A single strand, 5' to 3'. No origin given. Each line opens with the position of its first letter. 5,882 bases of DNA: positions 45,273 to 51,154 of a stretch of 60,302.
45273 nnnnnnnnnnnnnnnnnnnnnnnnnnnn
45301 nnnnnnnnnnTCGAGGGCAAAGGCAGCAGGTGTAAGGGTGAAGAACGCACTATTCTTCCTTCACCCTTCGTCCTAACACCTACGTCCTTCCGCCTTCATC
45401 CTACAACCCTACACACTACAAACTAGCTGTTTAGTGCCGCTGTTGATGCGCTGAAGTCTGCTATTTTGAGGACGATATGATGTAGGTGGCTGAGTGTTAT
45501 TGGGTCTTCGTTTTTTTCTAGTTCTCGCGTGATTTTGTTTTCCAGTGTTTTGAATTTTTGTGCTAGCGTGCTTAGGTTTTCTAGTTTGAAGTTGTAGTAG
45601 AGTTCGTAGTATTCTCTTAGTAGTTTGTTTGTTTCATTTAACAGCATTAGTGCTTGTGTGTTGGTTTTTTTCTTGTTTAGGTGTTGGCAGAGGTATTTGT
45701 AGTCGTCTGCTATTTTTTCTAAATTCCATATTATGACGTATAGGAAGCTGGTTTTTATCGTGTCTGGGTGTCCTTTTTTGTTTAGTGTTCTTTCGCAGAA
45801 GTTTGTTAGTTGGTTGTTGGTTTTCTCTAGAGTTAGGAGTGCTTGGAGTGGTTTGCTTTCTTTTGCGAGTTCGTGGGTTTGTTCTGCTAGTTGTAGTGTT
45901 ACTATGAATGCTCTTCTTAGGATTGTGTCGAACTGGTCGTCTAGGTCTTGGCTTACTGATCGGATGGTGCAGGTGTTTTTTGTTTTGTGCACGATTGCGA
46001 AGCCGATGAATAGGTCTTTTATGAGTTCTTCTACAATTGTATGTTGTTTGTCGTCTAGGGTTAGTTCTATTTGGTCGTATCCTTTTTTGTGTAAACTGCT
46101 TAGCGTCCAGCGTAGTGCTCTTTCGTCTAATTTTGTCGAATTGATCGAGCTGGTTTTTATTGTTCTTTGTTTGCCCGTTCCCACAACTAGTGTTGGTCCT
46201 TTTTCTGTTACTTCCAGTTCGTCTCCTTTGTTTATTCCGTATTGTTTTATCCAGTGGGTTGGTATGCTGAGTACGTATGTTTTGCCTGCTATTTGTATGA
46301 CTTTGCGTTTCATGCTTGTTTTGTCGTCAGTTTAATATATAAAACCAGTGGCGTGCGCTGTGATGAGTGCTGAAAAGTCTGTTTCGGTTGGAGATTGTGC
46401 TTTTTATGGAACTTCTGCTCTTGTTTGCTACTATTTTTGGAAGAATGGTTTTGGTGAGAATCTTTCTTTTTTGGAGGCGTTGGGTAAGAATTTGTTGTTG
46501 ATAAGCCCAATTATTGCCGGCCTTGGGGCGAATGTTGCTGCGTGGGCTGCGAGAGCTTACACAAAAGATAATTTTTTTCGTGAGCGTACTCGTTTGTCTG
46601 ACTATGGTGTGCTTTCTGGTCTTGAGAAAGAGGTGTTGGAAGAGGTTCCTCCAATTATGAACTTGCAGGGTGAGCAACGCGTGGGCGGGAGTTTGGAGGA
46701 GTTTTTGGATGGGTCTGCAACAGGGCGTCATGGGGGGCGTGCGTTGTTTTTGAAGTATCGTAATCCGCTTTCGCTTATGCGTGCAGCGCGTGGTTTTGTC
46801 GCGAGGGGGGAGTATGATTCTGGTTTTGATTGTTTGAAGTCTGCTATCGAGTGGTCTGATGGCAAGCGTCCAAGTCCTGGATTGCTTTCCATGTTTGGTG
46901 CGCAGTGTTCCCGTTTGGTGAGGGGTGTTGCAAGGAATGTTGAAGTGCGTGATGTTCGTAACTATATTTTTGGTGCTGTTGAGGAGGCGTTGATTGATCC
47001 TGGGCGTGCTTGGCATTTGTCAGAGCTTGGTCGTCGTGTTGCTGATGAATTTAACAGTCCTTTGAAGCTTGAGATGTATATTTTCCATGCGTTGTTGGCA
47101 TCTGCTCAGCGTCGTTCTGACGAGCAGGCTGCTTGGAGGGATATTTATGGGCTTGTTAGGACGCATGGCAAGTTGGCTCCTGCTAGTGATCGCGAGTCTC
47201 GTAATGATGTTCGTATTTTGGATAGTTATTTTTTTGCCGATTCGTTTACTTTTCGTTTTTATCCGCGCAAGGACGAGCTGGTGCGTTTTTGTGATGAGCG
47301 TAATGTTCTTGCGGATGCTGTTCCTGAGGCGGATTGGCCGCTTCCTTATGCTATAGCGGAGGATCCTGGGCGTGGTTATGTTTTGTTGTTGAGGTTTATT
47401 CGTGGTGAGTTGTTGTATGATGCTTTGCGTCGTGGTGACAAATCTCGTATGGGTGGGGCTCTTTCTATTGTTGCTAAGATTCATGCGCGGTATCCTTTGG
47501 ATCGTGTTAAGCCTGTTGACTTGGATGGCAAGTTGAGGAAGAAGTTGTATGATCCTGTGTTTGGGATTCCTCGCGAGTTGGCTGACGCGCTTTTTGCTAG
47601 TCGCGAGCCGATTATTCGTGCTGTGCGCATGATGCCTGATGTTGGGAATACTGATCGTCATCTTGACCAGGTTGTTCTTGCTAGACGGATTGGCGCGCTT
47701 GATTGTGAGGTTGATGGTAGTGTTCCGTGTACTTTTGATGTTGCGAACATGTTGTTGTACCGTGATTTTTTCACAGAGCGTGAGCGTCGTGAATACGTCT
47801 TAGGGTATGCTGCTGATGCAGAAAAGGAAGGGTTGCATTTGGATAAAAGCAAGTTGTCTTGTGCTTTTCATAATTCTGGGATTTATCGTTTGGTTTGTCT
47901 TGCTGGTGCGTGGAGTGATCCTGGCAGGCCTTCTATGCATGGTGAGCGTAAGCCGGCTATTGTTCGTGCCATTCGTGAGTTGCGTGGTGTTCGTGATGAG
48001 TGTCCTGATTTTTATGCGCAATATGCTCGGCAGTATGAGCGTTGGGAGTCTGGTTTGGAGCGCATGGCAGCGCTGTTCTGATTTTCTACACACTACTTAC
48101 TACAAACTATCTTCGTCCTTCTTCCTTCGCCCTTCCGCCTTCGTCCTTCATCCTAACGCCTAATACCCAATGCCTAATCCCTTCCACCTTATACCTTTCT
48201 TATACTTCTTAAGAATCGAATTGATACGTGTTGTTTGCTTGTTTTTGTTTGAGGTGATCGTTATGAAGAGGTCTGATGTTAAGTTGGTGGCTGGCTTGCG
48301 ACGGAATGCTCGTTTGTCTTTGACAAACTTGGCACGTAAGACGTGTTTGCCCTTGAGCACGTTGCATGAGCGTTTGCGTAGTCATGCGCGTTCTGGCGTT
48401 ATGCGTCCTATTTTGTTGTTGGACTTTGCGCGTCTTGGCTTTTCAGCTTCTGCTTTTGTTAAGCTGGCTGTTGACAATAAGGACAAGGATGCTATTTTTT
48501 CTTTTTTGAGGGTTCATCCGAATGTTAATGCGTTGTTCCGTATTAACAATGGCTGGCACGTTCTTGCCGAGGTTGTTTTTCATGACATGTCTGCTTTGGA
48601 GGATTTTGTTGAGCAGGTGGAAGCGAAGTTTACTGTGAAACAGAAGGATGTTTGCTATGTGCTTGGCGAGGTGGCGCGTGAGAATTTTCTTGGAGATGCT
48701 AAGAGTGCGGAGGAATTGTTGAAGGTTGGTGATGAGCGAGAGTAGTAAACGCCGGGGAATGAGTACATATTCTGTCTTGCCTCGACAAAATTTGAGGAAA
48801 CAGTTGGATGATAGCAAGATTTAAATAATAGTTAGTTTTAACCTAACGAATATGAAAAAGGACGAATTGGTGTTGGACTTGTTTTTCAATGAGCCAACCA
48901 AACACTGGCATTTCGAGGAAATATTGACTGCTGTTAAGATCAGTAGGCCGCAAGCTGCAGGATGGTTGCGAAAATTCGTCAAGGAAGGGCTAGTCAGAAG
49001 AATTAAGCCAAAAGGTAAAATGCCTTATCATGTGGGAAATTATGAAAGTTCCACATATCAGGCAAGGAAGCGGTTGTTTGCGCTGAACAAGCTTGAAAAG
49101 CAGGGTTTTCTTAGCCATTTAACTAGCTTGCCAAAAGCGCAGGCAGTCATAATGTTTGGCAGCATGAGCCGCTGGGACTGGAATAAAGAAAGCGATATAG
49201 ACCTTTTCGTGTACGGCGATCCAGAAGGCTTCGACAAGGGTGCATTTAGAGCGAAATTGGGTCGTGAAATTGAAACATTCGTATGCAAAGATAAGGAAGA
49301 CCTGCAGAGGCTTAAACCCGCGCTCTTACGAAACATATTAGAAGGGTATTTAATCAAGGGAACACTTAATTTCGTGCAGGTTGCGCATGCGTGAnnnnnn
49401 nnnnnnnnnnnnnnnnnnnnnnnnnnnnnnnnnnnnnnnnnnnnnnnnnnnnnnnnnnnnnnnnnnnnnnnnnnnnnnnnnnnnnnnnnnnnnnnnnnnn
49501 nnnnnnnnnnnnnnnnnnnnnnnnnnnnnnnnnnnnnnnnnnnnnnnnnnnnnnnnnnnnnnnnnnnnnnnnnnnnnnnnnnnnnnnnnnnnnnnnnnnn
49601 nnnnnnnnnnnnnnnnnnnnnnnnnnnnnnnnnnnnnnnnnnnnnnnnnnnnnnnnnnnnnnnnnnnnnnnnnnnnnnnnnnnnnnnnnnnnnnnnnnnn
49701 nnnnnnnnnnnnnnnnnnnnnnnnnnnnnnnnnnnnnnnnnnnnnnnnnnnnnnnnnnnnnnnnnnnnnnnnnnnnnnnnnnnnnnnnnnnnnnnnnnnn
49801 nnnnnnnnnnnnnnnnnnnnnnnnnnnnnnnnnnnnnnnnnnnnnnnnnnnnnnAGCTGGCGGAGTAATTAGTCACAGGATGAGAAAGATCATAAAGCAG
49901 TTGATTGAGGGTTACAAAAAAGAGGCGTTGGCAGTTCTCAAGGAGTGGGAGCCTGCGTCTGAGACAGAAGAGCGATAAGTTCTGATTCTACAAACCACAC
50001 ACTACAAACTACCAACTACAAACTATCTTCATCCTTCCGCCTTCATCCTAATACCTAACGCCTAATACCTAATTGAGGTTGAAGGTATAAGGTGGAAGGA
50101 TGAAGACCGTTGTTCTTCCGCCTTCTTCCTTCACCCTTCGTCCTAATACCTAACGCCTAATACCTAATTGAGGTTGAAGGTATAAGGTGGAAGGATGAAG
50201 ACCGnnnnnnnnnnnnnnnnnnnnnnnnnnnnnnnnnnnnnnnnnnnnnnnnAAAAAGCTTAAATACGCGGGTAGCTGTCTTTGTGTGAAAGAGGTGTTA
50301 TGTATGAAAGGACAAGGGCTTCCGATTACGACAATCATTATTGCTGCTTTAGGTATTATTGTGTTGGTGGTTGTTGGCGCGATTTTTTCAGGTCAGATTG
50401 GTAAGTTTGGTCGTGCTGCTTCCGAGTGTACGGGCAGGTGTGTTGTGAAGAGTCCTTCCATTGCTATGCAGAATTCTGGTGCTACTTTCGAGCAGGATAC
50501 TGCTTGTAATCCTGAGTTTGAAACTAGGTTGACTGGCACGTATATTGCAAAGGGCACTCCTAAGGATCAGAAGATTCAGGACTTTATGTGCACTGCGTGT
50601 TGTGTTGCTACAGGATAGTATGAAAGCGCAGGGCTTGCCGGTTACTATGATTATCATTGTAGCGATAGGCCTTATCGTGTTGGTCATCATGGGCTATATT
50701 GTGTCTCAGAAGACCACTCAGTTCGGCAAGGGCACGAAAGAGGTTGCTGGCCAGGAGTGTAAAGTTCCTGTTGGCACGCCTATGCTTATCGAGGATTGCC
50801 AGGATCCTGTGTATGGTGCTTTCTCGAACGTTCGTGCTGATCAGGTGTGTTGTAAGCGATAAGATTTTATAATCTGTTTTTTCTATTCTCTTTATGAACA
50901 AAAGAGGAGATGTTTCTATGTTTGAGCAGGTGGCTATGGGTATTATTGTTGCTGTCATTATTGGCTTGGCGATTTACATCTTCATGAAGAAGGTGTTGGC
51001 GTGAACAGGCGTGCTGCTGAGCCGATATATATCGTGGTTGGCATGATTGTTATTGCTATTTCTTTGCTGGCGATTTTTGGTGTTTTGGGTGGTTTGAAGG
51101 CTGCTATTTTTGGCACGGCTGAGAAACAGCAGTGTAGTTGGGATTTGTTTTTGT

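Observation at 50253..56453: Twelve consecutive genes all carry class III (archaeal type IV pilin-like) signal peptides, with no assembly machinery in sight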

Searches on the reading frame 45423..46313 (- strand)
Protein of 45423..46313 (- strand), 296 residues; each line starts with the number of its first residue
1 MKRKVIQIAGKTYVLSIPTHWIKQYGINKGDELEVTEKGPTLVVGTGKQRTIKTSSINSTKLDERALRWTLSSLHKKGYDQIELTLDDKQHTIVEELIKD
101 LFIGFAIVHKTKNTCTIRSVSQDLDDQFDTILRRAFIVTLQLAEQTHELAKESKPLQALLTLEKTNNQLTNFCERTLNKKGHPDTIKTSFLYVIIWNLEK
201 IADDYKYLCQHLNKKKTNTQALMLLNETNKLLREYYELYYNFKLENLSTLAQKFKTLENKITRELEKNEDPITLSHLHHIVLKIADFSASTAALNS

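Call 94: search_protein_families(library=pfam, proteins=[window:45423-46313:-], max_evalue=0.01)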
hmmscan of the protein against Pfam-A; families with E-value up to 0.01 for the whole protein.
window:45423-46313:- (296 aa): 2 families
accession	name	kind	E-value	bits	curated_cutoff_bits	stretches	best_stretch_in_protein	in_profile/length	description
PF04014.23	MazE_antitoxin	-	5.9e-07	29.8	24.7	1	7-43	2-39/48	Antidote-toxin recognition MazE, bacterial antitoxin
PF17140.10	DUF5113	-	0.0031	18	27.1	1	198-253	4-58/161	Domain of unknown function (DUF5113)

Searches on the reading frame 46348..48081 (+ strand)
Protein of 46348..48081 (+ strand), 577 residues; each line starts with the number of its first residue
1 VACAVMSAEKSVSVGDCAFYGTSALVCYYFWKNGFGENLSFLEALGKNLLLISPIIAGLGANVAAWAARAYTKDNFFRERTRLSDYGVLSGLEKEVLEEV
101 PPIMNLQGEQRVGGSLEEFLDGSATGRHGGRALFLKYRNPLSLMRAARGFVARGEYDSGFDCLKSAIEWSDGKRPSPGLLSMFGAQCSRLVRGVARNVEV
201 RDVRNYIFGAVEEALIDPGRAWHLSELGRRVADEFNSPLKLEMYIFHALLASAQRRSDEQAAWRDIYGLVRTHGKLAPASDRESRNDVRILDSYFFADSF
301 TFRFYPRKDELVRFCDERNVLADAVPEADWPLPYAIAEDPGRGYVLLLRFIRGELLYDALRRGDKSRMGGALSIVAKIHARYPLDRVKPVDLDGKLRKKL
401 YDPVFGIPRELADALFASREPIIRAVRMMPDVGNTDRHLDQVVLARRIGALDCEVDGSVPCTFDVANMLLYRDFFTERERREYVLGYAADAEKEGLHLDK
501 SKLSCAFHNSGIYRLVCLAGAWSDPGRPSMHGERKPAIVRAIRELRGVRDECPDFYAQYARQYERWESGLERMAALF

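Call 6: search_protein_families(library=pfam, proteins=[window:46348-48081:+], max_evalue=0.01)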
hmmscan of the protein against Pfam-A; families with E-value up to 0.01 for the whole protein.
window:46348-48081:+ (577 aa): 0 families

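Call 72: search_protein_families(library=pfam, proteins=[window:46348-48081:+], max_evalue=0.01)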
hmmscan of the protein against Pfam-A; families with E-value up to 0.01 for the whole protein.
window:46348-48081:+ (577 aa): 0 families

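Call 95: search_solved_structures(query=window:46348-48081:+, max_evalue=1)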
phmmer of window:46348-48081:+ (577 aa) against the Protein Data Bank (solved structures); distinct sequences matched with E-value up to 1: 0.

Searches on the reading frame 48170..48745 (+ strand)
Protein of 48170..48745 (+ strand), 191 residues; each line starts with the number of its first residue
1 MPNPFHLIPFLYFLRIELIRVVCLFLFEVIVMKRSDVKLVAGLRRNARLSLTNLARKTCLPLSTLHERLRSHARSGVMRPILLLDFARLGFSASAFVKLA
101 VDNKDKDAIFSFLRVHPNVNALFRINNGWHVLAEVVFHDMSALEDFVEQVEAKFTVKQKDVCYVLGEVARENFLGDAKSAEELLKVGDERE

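Call 94: search_protein_families(library=pfam, proteins=[window:48170-48745:+], max_evalue=0.01)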
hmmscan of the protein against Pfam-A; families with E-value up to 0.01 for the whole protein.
window:48170-48745:+ (191 aa): 3 families
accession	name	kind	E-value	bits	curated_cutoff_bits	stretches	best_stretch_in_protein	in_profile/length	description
PF01037.27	AsnC_trans_reg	-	4.4e-06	26.9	25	1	101-149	5-54/73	Lrp/AsnC ligand binding domain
PF13404.12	HTH_AsnC-type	-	0.00072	19.8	27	1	36-70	5-39/42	AsnC-type helix-turn-helix domain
PF13412.12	HTH_24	-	0.0067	16.4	21.9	1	36-70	5-39/48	Winged helix-turn-helix DNA-binding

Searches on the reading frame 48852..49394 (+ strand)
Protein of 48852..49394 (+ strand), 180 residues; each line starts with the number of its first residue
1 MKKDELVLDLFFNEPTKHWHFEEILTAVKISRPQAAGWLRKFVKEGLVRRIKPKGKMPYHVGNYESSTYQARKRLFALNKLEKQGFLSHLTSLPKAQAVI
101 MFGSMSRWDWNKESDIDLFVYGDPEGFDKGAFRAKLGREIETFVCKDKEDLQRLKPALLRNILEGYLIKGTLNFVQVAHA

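Call 94: search_protein_families(library=pfam, proteins=[window:48852-49394:+], max_evalue=0.01)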
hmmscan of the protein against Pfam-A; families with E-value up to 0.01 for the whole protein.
window:48852-49394:+ (180 aa): 4 families
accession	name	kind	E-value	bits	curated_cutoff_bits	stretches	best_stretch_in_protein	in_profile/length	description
PF18765.7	Polbeta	-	1.5e-09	38.3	26.9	1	92-164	9-82/93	Polymerase beta, Nucleotidyltransferase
PF01909.29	NTP_transf_2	-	3.1e-07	31.1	21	1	95-138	13-51/93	Nucleotidyltransferase domain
PF01047.28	MarR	-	0.00032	20.9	24.6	0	22-53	21-52/59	MarR family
PF01978.25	TrmB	-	0.007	16.6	25.6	0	22-59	26-62/68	Sugar-specific transcriptional regulator TrmB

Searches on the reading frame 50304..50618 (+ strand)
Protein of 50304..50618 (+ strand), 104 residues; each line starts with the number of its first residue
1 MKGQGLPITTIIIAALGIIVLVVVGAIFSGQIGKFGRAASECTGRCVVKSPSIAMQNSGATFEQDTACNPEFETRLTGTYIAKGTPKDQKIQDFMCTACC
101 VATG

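Call 7: search_protein_families(library=pfam, proteins=[window:50304-50618:+], max_evalue=1)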
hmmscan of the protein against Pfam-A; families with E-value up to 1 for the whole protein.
window:50304-50618:+ (104 aa): 1 family
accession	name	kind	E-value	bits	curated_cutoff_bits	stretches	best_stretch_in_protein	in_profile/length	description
PF23489.1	V-ATPase_su_f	-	0.014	16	27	1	8-34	11-37/78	V-type proton ATPase subunit f-like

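Call 43: search_solved_structures(query=A5, max_evalue=10, show_alignments=4)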
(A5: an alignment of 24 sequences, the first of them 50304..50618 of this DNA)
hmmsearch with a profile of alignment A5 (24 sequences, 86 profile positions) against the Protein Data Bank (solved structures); distinct sequences matched with E-value up to 10: 9.
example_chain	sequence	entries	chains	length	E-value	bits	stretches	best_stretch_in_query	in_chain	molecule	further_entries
2n2a_A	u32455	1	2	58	0.085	16.6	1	8-42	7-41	Receptor tyrosine-protein kinase erbB-2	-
2jwa_A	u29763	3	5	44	0.17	15.7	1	8-41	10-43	Receptor tyrosine-protein kinase erbB-2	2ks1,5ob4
2l6w_A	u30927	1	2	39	0.26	15.1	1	6-29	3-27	Beta-type platelet-derived growth factor receptor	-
7dtd_B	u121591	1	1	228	0.43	14.4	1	8-49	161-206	Sodium channel subunit beta-4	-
6rwx_a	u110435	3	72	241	0.98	13.3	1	6-38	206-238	Lipoprotein MxiJ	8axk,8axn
6b87_A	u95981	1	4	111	4.1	11.3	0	13-32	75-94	TMHC2_E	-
3hqa_A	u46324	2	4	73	4.6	11.1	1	28-84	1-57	Complement C5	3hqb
1kjs_A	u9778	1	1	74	4.8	11.1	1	28-84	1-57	C5A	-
8r5v_A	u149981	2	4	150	6.2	10.7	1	15-84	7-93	Ribonuclease pancreatic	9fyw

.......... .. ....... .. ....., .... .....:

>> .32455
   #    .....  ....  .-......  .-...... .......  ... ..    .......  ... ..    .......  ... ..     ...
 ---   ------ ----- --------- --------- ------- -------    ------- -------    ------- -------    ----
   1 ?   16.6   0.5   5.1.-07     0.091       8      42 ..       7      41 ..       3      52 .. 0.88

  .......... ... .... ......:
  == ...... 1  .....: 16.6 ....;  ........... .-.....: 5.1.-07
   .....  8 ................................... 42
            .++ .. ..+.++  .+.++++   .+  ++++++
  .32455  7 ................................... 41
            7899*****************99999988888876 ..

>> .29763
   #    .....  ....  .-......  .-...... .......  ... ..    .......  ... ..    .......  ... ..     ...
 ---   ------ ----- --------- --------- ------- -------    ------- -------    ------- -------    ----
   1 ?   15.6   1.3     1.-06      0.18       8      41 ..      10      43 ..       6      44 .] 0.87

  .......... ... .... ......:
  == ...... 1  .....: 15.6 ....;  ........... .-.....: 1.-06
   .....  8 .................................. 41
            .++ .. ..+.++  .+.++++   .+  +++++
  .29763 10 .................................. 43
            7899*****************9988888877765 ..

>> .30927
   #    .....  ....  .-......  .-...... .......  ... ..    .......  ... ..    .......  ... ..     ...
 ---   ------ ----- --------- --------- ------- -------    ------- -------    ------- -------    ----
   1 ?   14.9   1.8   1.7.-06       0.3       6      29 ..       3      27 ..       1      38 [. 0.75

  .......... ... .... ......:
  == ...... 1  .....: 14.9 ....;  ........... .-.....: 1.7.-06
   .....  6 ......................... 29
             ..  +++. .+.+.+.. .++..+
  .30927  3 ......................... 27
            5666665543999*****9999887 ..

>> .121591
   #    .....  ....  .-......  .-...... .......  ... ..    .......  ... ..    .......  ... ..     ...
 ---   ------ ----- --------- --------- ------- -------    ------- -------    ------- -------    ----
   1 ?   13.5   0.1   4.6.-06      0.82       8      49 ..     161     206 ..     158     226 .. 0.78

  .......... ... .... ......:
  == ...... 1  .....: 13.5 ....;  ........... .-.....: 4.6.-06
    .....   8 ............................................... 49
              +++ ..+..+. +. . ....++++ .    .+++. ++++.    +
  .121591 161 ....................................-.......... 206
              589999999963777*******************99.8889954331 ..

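Call 70: search_protein_families(library=ncbifam, proteins=[window:50304-50618:+], max_evalue=1)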
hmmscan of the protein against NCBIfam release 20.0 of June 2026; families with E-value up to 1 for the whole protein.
window:50304-50618:+ (104 aa): 1 family
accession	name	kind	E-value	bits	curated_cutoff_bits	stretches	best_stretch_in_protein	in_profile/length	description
NF037944.1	holin_2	subfamily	0.092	12.9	50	1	9-42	5-38/64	bacteriophage holin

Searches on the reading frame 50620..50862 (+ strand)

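Call 7: search_protein_families(library=pfam, proteins=[window:50620-50862:+], max_evalue=1)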
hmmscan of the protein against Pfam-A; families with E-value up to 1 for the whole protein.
window:50620-50862:+ (80 aa): 3 families
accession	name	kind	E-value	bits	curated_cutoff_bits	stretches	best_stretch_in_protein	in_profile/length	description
PF14927.11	Neurensin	-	0.12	12.5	27.7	1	11-39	49-76/132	Neurensin/Transmembrane protein 74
PF15102.11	TMEM154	-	0.3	11.4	30.3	1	8-34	64-90/153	TMEM154 protein family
PF17359.7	DUF5385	-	0.35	10.9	25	1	6-43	6-43/217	Family of unknown function (DUF5385)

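Call 70: search_protein_families(library=ncbifam, proteins=[window:50620-50862:+], max_evalue=1)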
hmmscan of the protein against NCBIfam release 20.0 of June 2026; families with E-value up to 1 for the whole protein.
window:50620-50862:+ (80 aa): 2 families
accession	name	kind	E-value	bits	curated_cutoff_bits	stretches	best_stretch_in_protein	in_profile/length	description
NF045844.1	BC85_0335_fam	subfamily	0.037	13.6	65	1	5-43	3-41/215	BC85_0335 family putative methyltransferase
NF007692.0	PRK10370.1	equivalog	0.095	12.3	306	1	2-33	10-41/206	heme lyase NrfEFG subunit NrfG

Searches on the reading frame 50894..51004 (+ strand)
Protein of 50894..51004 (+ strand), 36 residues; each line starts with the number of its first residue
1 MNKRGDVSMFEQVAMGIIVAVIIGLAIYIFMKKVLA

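Call 70: search_protein_families(library=ncbifam, proteins=[window:50894-51004:+], max_evalue=1)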
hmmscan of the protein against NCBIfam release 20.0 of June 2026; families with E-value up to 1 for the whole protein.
window:50894-51004:+ (36 aa): 4 families
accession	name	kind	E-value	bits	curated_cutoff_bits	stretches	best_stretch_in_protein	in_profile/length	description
NF041554.1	SA1362_fam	subfamily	0.0065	16.6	42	1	8-33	26-51/70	SA1362 family protein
TIGR03024.1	arch_PEF_CTERM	domain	0.028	14.7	23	1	13-33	7-24/25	PEF-CTERM sorting domain-containing protein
NF006908.0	PRK09400.1-3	equivalog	0.033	14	97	1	15-34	46-65/71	preprotein translocase subunit SecE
NF042425.1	Amuc_1099_fam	equivalog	0.17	11.4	50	1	10-33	5-28/321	Amuc_1099 family pilus-like system protein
